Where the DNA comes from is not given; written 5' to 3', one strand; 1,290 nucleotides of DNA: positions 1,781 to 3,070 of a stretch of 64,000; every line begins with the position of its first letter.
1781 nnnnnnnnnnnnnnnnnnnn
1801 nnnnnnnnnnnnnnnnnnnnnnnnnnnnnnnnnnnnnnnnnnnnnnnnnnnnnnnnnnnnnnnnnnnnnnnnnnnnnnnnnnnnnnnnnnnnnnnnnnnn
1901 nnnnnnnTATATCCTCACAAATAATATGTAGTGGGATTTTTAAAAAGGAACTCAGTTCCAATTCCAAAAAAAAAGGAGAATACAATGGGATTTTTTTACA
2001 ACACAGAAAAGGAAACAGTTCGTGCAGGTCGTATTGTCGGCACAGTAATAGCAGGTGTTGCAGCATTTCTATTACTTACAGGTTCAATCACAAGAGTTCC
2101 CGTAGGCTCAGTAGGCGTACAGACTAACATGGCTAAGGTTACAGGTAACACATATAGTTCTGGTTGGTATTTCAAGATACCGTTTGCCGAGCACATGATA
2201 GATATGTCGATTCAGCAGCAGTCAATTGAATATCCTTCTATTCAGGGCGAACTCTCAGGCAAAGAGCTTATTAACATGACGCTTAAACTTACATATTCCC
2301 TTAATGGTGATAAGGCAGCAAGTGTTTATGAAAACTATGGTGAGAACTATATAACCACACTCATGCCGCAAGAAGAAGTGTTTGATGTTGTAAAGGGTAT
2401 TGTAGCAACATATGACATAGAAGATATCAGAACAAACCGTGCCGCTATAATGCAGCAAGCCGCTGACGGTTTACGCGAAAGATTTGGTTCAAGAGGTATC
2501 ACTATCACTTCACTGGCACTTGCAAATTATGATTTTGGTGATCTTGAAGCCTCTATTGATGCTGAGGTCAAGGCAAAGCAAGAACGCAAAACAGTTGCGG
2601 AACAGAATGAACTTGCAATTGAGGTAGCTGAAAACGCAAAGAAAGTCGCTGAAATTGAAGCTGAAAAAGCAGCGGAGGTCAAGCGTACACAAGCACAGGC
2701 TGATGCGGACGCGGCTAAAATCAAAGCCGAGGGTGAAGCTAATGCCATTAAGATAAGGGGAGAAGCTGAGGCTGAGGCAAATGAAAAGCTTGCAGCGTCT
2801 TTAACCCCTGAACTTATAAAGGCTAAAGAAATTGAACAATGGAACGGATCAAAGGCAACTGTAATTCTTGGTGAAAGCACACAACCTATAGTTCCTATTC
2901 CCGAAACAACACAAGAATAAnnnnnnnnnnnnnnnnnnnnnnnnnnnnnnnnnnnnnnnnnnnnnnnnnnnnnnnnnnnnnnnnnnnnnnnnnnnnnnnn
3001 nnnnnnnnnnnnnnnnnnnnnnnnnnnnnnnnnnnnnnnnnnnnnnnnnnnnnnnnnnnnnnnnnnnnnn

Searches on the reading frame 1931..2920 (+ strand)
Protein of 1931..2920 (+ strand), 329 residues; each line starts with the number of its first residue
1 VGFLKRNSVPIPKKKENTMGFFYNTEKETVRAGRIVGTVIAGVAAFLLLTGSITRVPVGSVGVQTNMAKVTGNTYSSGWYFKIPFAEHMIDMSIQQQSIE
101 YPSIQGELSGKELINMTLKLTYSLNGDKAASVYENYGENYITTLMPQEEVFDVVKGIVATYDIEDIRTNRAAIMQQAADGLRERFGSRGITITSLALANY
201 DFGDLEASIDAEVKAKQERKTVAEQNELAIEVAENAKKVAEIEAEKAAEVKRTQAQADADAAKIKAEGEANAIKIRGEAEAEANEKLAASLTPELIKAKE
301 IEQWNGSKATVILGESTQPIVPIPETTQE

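Call 15: search_protein_families(library=phrogs, proteins=[window:1931-2920:+], max_evalue=0.00001)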
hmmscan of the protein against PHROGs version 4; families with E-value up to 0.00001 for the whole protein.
window:1931-2920:+ (329 aa): 1 family
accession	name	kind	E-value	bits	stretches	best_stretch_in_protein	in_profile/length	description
phrog_200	-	other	7.5e-51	174.4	2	29-267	75-318/379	lipoprotein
